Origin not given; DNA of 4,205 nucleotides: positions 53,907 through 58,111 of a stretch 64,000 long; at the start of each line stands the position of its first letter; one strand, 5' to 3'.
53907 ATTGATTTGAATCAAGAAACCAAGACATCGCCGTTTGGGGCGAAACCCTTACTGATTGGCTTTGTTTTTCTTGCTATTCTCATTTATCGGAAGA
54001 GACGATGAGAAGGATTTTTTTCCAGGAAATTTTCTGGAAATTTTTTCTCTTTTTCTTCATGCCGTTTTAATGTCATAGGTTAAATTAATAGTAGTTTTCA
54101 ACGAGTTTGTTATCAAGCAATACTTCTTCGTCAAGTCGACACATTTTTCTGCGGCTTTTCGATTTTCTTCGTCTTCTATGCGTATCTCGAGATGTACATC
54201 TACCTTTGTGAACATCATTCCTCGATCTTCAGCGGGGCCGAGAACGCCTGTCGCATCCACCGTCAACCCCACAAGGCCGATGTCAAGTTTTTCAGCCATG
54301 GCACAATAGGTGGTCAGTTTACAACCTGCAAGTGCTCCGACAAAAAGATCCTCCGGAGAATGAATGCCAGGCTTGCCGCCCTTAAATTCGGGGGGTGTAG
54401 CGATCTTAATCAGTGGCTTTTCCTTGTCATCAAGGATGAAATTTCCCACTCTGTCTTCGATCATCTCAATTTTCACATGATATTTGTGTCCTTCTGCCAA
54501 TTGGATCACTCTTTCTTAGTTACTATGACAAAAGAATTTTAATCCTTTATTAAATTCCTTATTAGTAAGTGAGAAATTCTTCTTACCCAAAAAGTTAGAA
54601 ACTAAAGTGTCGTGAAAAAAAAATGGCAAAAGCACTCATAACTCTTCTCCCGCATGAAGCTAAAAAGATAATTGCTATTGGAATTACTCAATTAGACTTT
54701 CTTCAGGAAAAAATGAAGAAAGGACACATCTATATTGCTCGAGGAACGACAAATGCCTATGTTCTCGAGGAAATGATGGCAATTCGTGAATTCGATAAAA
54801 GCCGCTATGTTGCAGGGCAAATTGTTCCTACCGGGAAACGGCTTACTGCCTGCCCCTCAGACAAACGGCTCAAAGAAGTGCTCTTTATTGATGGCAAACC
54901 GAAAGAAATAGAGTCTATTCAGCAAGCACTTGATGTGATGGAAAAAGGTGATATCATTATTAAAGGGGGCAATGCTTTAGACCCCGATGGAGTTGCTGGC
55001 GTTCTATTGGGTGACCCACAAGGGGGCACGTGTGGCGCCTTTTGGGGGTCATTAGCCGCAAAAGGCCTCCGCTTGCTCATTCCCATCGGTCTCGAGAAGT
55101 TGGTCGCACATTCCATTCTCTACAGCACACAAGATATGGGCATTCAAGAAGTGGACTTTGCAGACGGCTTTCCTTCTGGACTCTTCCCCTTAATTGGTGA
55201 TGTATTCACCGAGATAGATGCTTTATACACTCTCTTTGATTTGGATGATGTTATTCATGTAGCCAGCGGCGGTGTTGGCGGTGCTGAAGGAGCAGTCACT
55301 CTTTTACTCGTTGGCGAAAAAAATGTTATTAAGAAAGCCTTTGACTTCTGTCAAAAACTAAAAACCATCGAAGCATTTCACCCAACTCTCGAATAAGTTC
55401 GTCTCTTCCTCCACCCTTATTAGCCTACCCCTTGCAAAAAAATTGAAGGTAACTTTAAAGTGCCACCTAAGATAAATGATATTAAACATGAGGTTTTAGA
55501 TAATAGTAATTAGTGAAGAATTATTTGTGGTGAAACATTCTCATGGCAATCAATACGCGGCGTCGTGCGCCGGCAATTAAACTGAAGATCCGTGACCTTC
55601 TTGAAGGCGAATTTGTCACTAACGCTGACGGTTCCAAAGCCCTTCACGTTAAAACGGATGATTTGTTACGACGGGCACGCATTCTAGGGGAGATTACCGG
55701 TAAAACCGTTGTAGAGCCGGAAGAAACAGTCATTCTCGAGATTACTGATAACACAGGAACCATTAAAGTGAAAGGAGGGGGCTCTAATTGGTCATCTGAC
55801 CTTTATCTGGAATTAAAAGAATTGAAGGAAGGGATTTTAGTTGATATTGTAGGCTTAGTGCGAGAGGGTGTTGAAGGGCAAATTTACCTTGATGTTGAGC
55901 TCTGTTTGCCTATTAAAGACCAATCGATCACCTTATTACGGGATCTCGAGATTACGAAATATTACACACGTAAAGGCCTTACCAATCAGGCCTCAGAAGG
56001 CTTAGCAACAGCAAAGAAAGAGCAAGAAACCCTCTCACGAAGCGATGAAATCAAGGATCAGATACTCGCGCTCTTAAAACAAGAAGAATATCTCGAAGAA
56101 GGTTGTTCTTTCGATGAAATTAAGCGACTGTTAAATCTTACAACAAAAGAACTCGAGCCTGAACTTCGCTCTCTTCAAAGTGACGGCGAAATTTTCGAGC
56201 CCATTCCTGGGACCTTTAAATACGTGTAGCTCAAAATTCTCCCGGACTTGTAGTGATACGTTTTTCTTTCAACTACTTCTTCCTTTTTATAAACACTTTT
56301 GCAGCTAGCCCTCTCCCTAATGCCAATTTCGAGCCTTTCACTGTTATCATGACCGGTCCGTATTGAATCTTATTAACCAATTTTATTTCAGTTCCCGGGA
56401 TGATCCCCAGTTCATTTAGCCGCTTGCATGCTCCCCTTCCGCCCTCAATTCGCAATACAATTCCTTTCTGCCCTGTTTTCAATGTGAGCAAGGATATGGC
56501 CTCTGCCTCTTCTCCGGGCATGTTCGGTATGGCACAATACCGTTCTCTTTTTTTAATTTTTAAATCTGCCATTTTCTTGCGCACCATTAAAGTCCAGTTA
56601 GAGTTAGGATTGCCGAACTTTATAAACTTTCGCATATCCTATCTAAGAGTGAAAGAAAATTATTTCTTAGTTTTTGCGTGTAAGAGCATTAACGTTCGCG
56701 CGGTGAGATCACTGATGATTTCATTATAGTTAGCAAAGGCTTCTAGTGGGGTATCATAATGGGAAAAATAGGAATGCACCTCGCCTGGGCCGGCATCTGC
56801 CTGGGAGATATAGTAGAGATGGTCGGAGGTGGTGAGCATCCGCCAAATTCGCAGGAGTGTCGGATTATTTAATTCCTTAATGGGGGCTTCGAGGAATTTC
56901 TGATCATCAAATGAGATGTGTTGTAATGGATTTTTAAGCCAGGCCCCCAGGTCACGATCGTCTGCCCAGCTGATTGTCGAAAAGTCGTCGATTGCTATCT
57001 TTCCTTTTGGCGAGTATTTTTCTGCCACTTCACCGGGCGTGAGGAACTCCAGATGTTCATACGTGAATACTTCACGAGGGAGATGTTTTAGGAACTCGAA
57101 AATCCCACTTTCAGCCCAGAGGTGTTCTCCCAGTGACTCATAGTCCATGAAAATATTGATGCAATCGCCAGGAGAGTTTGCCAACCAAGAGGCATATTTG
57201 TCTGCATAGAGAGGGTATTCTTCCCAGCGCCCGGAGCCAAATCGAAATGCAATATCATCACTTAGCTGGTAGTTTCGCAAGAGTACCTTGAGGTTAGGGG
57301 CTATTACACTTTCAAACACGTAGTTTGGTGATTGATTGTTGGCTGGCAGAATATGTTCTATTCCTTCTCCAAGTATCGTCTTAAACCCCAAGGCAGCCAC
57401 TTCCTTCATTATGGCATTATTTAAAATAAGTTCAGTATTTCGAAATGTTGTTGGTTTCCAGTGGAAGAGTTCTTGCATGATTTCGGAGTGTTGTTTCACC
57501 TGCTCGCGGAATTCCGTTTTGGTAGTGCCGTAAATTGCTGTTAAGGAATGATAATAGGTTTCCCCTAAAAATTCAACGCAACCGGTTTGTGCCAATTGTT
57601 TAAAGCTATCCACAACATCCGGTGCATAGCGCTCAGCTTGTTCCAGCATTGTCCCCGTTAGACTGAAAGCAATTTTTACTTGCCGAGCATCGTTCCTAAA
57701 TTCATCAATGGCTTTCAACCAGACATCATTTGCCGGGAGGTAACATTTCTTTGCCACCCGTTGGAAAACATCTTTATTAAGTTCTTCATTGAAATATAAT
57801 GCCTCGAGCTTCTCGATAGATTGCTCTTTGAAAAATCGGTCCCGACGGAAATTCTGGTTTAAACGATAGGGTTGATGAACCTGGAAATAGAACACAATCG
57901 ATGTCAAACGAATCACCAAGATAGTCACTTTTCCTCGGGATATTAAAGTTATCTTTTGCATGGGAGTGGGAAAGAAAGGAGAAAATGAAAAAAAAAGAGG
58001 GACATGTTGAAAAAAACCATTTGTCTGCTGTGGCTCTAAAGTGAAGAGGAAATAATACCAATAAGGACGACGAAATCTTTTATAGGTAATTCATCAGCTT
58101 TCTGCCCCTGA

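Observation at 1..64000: CTCGAG behaves like a highly iterated palindrome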

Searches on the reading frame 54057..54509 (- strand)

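Call 23: search_protein_families(library=pfam, proteins=[window:54057-54509:-], max_evalue=0.00001)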
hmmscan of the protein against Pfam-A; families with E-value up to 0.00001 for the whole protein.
window:54057-54509:- (150 aa): 1 family
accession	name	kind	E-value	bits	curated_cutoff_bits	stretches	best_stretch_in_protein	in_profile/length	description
PF02566.24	OsmC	-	2.2e-18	66.9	27.5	1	50-145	6-99/100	OsmC-like protein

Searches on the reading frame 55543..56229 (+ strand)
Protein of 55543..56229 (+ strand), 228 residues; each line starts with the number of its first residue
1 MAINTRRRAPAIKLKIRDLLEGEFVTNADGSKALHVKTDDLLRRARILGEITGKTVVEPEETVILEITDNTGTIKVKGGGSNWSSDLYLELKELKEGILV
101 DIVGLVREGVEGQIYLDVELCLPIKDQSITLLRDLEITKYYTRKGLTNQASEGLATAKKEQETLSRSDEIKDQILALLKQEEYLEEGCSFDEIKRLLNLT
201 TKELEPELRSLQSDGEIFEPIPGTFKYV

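Call 23: search_protein_families(library=pfam, proteins=[window:55543-56229:+], max_evalue=0.00001)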
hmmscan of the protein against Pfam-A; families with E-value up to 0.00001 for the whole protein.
window:55543-56229:+ (228 aa): 1 family
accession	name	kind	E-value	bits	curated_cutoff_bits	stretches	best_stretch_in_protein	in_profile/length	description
PF08784.17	RPA_C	-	6.9e-06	27.2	22.6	0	150-219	32-101/106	Replication protein A C terminal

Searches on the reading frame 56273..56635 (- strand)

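Call 23: search_protein_families(library=pfam, proteins=[window:56273-56635:-], max_evalue=0.00001)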
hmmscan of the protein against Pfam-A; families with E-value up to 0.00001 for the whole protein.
window:56273-56635:- (120 aa): 1 family
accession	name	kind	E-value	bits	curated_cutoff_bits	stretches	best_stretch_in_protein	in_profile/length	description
PF04023.20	FeoA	-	1.2e-18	67.3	23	1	48-117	2-73/74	FeoA domain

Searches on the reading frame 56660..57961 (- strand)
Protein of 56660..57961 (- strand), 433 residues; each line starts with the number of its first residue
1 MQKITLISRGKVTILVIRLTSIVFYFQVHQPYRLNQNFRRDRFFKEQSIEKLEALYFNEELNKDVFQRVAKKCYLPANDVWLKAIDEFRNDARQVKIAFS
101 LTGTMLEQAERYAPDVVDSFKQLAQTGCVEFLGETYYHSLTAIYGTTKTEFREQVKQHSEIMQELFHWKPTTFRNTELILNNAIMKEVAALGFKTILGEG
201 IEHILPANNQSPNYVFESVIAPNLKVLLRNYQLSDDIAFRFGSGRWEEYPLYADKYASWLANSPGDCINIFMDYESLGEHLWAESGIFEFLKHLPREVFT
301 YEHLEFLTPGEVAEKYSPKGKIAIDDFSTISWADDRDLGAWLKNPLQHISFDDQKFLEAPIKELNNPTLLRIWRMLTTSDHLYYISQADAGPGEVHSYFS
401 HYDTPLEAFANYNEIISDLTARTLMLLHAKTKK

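Call 23: search_protein_families(library=pfam, proteins=[window:56660-57961:-], max_evalue=0.00001)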
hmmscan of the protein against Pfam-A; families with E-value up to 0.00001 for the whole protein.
window:56660-57961:- (433 aa): 1 family
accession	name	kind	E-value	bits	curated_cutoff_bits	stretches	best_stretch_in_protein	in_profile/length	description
PF03065.20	Glyco_hydro_57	-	2.8e-78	263.6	21.2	1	23-324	1-290/291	Glycosyl hydrolase family 57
